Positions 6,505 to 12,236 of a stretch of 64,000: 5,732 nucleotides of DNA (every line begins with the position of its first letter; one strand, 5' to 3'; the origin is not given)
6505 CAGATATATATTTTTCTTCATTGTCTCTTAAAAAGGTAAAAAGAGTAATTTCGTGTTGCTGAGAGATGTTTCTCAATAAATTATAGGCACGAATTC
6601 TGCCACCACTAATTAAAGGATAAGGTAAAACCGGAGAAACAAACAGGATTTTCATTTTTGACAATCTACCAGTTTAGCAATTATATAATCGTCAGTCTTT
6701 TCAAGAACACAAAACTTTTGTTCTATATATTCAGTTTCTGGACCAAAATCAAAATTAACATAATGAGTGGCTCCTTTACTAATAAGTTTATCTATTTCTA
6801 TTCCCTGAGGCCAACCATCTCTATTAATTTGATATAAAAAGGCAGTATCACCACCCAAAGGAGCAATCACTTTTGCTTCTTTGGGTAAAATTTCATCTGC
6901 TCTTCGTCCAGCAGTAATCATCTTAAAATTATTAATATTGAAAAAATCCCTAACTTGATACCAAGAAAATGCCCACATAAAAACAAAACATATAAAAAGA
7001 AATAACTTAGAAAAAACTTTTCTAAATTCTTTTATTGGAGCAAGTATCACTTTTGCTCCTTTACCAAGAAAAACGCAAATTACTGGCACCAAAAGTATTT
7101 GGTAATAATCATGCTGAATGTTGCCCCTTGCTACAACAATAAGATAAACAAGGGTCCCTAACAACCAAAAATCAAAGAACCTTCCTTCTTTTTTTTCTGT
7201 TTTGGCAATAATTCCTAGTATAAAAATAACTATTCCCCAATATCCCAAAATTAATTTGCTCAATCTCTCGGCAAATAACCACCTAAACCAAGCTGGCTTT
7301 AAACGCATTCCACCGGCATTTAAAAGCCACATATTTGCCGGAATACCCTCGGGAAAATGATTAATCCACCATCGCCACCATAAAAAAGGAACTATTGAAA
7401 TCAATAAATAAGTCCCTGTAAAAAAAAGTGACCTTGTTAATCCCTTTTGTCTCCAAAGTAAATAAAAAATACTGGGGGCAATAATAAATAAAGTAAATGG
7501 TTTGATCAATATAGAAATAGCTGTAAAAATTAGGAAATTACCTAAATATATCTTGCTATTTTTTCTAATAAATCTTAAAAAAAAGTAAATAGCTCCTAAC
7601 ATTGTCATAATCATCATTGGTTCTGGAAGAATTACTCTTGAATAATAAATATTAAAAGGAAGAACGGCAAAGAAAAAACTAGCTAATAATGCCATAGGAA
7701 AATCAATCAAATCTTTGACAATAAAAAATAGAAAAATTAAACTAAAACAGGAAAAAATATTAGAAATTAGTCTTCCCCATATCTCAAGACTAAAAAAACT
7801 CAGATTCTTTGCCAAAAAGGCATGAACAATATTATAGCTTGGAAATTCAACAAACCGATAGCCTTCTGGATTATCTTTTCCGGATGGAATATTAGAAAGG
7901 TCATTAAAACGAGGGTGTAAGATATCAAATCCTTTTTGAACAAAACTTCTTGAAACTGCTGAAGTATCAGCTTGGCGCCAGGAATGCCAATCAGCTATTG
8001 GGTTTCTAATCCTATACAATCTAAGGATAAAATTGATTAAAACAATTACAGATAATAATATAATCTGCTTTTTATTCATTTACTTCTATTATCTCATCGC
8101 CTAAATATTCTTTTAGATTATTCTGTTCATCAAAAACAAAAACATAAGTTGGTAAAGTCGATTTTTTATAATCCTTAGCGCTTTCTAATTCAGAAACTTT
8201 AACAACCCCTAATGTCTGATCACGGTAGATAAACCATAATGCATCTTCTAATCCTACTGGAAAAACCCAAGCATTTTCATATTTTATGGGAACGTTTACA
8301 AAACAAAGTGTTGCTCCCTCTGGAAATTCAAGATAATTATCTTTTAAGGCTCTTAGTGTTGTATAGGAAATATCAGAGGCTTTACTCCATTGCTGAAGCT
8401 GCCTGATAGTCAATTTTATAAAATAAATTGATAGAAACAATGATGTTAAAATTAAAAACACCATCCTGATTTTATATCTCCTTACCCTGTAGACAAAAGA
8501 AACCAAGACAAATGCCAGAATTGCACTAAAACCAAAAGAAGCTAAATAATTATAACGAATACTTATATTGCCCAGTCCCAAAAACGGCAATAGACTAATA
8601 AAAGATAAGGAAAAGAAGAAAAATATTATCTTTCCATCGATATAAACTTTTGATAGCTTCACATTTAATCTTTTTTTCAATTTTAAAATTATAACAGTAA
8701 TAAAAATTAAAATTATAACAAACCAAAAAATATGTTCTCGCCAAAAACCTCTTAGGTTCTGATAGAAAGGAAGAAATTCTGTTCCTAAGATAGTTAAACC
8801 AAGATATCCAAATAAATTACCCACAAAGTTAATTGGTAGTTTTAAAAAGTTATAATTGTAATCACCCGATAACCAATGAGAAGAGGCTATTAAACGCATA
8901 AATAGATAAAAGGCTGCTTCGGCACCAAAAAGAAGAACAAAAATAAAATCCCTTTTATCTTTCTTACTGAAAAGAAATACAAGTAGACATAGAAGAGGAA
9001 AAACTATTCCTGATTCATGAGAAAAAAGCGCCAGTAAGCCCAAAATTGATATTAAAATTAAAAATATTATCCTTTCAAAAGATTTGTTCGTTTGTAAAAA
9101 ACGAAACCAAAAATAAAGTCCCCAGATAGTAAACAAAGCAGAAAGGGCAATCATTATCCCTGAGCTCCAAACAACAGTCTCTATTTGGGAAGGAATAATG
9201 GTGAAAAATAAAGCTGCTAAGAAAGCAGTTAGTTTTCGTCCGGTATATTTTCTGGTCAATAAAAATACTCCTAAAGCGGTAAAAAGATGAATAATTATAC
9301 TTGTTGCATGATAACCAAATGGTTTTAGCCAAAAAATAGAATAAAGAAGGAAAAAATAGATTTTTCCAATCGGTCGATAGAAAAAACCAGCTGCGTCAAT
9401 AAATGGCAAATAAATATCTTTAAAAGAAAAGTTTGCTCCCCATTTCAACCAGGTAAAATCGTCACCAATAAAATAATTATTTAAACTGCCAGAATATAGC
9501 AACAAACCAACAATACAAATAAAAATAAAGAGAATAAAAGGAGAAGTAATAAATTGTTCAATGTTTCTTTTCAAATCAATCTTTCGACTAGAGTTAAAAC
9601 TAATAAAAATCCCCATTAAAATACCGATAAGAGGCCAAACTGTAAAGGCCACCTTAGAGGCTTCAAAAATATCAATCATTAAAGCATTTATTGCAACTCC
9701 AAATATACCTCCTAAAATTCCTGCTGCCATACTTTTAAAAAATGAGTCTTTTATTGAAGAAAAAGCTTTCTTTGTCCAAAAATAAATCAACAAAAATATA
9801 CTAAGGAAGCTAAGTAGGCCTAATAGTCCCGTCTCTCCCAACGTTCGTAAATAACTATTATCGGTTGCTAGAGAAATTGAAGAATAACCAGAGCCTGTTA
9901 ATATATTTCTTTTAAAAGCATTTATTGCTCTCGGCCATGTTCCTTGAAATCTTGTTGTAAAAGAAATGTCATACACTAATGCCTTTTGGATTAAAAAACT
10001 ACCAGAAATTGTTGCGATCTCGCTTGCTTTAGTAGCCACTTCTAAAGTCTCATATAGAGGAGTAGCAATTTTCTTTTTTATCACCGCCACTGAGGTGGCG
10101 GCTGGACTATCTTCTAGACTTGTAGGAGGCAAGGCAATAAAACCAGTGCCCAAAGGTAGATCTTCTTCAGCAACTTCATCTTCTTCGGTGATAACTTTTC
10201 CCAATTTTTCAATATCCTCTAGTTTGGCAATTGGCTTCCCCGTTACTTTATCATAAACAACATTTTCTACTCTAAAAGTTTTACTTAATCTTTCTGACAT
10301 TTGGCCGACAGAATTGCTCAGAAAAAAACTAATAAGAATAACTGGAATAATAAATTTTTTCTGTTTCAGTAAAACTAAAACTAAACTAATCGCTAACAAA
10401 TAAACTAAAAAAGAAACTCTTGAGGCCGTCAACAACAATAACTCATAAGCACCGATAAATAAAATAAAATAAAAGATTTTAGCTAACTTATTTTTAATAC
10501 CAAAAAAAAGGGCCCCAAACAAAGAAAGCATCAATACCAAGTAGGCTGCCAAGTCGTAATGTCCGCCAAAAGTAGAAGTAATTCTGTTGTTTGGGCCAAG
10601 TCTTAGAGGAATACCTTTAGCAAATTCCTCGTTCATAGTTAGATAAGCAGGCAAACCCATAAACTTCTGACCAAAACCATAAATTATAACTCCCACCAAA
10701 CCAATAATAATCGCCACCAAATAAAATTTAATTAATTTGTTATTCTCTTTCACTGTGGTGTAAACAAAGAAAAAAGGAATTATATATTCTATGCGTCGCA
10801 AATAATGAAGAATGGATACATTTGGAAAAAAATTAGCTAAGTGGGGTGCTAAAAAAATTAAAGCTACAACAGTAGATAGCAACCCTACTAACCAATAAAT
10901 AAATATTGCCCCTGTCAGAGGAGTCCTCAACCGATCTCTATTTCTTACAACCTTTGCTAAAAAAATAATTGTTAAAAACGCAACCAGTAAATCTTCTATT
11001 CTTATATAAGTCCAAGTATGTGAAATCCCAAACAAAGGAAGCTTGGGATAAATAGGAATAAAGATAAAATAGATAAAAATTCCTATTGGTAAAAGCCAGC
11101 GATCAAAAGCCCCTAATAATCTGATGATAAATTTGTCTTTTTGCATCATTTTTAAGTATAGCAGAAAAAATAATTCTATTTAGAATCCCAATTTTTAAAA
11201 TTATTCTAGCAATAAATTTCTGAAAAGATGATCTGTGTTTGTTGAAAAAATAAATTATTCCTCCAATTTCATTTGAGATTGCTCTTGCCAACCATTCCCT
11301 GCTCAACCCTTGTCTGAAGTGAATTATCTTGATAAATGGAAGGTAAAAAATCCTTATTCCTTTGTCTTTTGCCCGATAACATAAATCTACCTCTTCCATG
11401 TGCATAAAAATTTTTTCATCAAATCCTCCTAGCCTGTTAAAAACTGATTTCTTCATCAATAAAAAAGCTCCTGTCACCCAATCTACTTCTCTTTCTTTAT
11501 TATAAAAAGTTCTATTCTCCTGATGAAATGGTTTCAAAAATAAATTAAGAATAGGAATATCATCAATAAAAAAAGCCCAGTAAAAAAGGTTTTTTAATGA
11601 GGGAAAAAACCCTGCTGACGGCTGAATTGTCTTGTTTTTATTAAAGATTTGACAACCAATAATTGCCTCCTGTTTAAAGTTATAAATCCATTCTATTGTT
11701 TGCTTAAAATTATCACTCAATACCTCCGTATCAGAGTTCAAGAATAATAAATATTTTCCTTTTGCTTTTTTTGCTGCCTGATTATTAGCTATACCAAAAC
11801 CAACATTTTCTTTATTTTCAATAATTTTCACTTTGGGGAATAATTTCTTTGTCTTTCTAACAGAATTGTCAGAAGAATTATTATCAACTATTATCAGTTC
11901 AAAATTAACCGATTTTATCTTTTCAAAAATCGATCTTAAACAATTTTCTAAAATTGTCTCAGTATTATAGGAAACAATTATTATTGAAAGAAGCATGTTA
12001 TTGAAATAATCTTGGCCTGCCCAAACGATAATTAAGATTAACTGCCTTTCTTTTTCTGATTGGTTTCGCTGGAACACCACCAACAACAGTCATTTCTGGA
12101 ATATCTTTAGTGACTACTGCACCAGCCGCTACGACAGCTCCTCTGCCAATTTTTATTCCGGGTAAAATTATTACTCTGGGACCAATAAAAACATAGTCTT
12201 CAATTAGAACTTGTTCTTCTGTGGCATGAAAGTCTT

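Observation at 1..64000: Entire 64-kb window is one hyper-dense glycosylation island with about 13 GT-C membrane glycosyltransferases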

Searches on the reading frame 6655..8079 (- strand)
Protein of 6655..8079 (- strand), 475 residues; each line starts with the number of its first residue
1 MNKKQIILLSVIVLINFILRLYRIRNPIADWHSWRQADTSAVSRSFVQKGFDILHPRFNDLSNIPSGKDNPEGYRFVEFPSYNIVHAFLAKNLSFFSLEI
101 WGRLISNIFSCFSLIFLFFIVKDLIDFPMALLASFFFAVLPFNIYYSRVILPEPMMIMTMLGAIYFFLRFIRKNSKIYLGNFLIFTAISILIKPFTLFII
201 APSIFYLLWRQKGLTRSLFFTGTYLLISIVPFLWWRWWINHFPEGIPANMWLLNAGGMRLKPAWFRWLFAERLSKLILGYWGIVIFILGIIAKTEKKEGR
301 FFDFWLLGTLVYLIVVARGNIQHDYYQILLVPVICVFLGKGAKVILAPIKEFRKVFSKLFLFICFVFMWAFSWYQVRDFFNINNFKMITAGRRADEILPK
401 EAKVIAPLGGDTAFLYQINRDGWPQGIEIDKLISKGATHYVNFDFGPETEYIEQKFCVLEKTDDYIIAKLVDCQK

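Call 4: search_protein_families(library=pfam, proteins=[window:6655-8079:-], max_evalue=0.01)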
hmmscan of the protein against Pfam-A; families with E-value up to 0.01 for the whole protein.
window:6655-8079:- (475 aa): 3 families
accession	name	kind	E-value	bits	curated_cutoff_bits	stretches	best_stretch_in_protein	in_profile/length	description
PF13231.12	PMT_2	-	1.3e-12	48.7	26.1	1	102-235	24-160/160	Dolichyl-phosphate-mannose-protein mannosyltransferase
PF02366.24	PMT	-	1.7e-05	24.9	22.7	1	94-210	76-199/245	Dolichyl-phosphate-mannose-protein mannosyltransferase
PF03901.23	Glyco_transf_22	-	0.009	15.7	23.8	1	102-233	83-216/414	Alg9-like mannosyltransferase family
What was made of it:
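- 6652..8079 (-): g7: GT-C glycosyltransferase (PMT_2/ArnT-like), about 10 TM segments. PMT_2 48.7 bits against a 26.1 cut-off, and PMT 24.9 bits (call 4).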

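Call 88: search_protein_families(library=ncbifam, proteins=[window:6655-8079:-], max_evalue=0.00001)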
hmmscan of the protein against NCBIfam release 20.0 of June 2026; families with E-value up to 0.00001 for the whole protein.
window:6655-8079:- (475 aa): 0 families

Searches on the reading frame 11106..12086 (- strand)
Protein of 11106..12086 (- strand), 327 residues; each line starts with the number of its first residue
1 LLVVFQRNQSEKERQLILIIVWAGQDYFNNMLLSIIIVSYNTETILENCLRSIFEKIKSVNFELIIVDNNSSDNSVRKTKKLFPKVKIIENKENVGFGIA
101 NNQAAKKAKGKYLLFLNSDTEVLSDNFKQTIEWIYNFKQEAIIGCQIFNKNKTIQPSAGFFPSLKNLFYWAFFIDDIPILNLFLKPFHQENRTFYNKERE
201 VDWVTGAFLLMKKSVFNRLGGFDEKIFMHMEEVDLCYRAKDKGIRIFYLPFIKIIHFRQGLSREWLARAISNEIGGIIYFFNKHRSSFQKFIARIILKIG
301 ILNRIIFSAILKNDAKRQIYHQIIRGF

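Call 4: search_protein_families(library=pfam, proteins=[window:11106-12086:-], max_evalue=0.01)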
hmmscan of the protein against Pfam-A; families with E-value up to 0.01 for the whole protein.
window:11106-12086:- (327 aa): 5 families
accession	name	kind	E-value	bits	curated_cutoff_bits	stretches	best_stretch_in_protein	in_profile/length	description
PF00535.33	Glycos_transf_2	-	6.5e-27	94.9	23.3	1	34-152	1-121/168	Glycosyl transferase family 2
PF13641.12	Glyco_tranf_2_3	-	8.2e-14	52.6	27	1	33-250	3-205/230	Glycosyltransferase like family 2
PF10111.15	Glyco_tranf_2_2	-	1.1e-09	38.7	27.3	1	35-238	2-198/276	Glycosyltransferase like family 2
PF13712.12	Glyco_tranf_2_5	-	0.00018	21.7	27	1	96-247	40-178/210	Glycosyltransferase like family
PF13632.12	Glyco_trans_2_3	-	0.0061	16.8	27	0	114-254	3-120/198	Glycosyl transferase family group 2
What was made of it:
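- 11103..12086 (-): g9: GT2 glycosyltransferase. Glycos_transf_2 94.9 bits (call 4)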

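Call 57: search_protein_families(library=ncbifam, proteins=[window:11106-12086:-], max_evalue=0.000001)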
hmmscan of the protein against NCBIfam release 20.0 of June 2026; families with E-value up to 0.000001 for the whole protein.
window:11106-12086:- (327 aa): 15 families
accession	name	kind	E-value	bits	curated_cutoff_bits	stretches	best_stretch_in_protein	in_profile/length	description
TIGR03965.1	mycofact_glyco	equivalog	2e-18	66.5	280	1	200-269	225-293/467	mycofactocin biosynthesis glycosyltransferase MftF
TIGR04283.1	glyco_like_mftF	equivalog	3e-18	66.2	182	1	33-144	1-105/221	TIGR04283 family arsenosugar biosynthesis glycosyltransferase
NF041875.1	EPS_EpsD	equivalog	1.9e-17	63.6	370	1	33-145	1-115/325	exopolysaccharide biosynthesis glycosyltransferase EpsD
NF007482.0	PRK10073.1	equivalog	1.3e-15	57.3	423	1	31-132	6-108/334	glycosyltransferase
NF047683.1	TeichurnBiosyTuaG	equivalog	9e-15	55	400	1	30-135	5-112/252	teichuronic acid biosynthesis protein TuaG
TIGR01556.1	rhamnosyltran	subfamily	1.9e-13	50.2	200.55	0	48-153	8-118/281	rhamnosyltransferase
TIGR03937.1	PgaC_IcaA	equivalog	6.3e-12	45.1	422.3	1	31-126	45-142/407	poly-beta-1,6-N-acetyl-D-glucosamine synthase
NF038302.1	EPS_HpsE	equivalog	9.1e-12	44.6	300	1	33-153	3-130/307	hormogonium polysaccharide biosynthesis glycosyltransferase HpsE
NF050050.1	ProtGlycPglI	equivalog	4.8e-10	39.3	500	1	32-153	3-126/306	GalNAc(5)-diNAcBac-PP-undecaprenol beta-1,3-glucosyltransferase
TIGR03111.1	glyc2_xrt_Gpos1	hypoth_equivalog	4.9e-10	38.8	363.95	1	33-154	51-176/439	TIGR03111 family XrtG-associated glycosyltransferase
NF053739.1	GlytfEpsEBac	equivalog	5.1e-10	38.8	450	1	33-147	3-120/265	glycosyltransferase EpsE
NF038299.1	EPS_HpsN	equivalog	1.9e-09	37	425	1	32-258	2-222/317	hormogonium polysaccharide biosynthesis glycosyltransferase HpsN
NF041394.1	GtaseAglG_Halo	equivalog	5.6e-08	32.4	440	1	31-248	1-207/304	glucosyl-dolichyl phosphate glucuronosyltransferase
TIGR04009.1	wcaE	equivalog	5.2e-07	29.2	369.2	1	31-141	1-113/248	colanic acid biosynthesis glycosyltransferase WcaE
TIGR04242.1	nodulat_NodC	equivalog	9.4e-07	28.1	550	0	34-152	51-173/395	chitooligosaccharide synthase NodC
